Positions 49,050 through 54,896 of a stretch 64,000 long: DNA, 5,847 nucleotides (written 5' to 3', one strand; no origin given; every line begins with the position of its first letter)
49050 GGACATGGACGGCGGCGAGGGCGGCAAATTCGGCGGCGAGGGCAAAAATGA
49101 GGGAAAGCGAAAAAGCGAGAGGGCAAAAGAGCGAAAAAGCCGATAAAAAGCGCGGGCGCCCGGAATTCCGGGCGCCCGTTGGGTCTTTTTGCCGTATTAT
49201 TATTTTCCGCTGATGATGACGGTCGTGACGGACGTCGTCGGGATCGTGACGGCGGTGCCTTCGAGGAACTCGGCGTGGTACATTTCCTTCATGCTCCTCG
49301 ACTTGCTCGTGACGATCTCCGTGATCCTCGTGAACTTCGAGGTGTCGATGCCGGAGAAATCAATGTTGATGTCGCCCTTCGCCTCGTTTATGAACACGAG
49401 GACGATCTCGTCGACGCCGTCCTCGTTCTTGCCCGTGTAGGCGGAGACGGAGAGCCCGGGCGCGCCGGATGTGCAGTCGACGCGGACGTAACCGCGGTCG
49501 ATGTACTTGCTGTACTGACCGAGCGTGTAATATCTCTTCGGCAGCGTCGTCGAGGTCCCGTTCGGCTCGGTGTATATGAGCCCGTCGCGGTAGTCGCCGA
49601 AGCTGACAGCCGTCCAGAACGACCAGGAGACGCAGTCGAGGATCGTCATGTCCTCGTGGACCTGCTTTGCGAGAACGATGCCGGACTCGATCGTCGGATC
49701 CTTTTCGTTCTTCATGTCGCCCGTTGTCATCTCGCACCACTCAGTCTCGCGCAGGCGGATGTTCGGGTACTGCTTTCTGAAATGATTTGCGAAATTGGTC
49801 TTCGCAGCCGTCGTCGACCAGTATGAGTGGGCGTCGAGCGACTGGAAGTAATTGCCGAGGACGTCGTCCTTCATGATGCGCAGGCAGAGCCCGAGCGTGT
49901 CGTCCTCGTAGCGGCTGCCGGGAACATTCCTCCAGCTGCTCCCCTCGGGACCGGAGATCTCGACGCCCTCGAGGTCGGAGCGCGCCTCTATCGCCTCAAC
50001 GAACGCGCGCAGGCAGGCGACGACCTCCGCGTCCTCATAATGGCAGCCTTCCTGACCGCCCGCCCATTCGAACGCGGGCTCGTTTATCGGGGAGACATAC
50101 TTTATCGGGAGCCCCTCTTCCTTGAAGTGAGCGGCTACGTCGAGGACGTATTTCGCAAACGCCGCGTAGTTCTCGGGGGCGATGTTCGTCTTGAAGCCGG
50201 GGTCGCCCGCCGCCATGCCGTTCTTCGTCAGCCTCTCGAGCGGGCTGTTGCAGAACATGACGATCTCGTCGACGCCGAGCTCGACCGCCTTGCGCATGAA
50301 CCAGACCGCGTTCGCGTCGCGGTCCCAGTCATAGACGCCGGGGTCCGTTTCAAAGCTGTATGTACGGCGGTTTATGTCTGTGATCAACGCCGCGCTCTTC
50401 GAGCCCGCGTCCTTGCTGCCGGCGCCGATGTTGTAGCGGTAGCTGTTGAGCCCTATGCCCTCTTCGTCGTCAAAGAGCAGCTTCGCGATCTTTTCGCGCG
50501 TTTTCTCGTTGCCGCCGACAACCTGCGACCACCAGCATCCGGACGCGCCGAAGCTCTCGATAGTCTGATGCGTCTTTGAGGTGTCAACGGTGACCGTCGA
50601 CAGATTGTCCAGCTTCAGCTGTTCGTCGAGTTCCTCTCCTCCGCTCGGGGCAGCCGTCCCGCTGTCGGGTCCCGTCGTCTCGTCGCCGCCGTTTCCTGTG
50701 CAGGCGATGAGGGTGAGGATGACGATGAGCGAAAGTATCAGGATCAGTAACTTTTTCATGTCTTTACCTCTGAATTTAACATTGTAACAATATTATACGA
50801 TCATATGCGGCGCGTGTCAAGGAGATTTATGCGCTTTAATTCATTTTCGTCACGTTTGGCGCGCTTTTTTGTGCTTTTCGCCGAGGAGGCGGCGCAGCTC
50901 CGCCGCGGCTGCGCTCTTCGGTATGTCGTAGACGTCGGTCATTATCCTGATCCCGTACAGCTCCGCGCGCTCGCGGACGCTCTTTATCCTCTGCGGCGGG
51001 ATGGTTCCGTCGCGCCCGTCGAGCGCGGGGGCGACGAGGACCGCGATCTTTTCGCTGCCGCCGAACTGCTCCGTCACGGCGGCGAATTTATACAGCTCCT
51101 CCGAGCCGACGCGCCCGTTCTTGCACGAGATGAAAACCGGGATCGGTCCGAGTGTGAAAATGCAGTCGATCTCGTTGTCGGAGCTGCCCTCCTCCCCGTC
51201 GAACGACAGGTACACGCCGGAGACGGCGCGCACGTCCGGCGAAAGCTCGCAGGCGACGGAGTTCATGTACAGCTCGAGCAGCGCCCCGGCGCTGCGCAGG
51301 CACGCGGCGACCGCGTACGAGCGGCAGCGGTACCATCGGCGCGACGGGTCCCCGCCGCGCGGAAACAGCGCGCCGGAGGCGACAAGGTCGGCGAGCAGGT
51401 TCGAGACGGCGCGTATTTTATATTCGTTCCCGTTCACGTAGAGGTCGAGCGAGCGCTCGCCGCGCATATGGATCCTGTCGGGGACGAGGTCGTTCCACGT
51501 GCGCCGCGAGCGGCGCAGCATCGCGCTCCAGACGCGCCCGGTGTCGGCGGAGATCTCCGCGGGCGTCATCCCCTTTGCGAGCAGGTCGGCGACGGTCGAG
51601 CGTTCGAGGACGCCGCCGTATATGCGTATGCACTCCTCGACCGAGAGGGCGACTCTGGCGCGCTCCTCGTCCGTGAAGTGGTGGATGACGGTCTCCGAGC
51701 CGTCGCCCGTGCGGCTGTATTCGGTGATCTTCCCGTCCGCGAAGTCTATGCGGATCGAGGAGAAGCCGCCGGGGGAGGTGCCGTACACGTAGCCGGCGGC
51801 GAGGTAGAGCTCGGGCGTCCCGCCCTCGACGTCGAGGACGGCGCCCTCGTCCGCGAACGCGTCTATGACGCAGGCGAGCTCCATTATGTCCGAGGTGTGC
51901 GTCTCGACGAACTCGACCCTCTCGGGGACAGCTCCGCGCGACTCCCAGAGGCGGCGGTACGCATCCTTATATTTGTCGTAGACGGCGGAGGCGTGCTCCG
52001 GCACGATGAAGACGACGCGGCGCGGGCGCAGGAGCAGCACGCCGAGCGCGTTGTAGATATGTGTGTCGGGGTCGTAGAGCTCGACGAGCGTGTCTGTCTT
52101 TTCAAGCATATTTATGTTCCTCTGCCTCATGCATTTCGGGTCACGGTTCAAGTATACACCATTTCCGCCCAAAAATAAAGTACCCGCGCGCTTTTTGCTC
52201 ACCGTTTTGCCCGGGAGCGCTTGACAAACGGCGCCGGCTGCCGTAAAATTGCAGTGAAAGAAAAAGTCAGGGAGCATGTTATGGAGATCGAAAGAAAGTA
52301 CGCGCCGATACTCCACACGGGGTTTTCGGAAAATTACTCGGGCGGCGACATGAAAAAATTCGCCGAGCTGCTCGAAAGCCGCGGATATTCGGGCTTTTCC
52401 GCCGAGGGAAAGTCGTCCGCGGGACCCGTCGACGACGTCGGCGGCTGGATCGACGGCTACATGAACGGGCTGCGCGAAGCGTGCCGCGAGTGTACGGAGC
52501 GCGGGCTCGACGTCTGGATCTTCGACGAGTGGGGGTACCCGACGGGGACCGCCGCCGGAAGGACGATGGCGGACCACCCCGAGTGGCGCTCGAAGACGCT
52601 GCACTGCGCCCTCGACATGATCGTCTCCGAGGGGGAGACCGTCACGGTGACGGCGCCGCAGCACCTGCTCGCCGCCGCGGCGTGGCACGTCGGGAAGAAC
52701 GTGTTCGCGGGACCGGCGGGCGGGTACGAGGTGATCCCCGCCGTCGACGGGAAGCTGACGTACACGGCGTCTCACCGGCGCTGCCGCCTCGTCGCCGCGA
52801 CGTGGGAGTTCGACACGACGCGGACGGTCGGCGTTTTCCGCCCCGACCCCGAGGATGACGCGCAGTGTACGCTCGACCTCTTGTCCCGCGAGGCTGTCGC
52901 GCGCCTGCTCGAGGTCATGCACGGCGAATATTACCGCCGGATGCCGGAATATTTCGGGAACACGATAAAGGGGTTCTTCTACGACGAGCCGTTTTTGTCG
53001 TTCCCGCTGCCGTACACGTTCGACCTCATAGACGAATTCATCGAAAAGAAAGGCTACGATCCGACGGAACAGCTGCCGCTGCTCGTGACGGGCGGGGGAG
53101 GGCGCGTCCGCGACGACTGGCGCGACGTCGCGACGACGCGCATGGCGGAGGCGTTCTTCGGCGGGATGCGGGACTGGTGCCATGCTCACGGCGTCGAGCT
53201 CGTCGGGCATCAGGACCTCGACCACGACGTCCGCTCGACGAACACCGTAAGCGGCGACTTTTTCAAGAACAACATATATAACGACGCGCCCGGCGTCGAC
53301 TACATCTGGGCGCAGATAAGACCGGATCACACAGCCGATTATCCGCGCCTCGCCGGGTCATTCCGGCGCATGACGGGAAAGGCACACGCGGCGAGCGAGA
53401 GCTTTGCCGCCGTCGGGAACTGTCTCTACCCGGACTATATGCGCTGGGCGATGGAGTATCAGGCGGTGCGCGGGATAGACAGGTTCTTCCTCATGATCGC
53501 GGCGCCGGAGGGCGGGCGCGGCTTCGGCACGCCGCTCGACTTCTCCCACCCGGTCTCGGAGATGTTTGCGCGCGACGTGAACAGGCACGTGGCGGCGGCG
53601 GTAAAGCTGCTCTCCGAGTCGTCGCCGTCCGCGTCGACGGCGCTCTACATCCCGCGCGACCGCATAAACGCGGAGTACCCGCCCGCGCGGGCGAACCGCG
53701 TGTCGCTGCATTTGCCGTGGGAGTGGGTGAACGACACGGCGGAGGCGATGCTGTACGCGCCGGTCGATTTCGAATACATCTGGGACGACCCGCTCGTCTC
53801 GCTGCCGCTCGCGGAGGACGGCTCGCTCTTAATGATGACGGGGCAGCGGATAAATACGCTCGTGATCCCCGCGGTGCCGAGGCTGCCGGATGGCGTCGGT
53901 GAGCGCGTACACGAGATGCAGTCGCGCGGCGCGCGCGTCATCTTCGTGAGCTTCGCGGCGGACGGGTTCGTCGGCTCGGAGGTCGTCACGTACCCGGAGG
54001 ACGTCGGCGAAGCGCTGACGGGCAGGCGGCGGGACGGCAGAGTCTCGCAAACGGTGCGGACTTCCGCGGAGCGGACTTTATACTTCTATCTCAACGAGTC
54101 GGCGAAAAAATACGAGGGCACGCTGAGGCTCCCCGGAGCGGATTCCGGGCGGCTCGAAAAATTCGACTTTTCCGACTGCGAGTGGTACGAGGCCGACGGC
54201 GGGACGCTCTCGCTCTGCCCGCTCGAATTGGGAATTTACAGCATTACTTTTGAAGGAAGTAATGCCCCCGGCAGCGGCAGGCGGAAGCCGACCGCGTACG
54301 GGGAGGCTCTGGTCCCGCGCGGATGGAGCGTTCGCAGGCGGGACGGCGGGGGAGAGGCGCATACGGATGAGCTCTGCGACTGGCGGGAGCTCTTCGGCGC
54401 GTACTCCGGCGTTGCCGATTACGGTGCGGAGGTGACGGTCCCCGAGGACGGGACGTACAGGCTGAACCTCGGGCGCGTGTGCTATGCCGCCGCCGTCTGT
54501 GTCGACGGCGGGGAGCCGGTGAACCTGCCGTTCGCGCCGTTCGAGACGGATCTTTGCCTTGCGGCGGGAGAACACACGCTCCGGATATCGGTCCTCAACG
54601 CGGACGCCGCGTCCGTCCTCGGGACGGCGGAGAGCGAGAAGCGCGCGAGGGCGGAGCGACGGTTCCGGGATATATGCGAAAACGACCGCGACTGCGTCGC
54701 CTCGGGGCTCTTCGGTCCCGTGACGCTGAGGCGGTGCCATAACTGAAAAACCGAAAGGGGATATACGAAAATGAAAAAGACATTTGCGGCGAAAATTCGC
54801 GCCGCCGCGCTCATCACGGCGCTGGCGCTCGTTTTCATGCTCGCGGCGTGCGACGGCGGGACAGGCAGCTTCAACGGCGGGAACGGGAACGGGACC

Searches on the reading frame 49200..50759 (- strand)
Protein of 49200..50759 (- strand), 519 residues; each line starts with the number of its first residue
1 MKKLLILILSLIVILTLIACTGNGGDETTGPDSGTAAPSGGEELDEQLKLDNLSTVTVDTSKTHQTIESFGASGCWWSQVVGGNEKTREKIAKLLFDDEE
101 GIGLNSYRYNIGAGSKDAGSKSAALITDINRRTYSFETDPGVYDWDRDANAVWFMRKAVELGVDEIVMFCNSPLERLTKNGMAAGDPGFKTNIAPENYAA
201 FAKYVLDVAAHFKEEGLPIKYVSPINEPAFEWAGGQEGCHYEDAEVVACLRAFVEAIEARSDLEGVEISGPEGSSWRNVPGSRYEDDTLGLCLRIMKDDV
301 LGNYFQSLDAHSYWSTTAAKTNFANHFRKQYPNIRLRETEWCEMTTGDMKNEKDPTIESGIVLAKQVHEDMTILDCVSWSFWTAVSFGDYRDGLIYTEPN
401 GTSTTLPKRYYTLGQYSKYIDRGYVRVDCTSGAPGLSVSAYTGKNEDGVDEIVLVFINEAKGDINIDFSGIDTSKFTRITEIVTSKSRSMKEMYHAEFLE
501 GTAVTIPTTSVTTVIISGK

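Call 74: search_protein_families(library=pfam, proteins=[window:49200-50759:-], max_evalue=0.00001)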
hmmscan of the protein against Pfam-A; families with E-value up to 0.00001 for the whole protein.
window:49200-50759:- (519 aa): 1 family
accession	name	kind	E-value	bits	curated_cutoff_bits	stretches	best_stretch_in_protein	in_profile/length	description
PF14587.12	Glyco_hydr_30_2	-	6.5e-59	200.5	27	1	55-396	3-364/364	O-Glycosyl hydrolase family 30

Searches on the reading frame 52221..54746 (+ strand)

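Call 74: search_protein_families(library=pfam, proteins=[window:52221-54746:+], max_evalue=0.00001)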
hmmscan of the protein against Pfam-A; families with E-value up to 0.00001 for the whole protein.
window:52221-54746:+ (841 aa): 1 family
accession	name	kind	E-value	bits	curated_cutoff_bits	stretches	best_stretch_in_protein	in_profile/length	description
PF17132.9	Glyco_hydro_106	-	2.5e-10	39.9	29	1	207-426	257-483/743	alpha-L-rhamnosidase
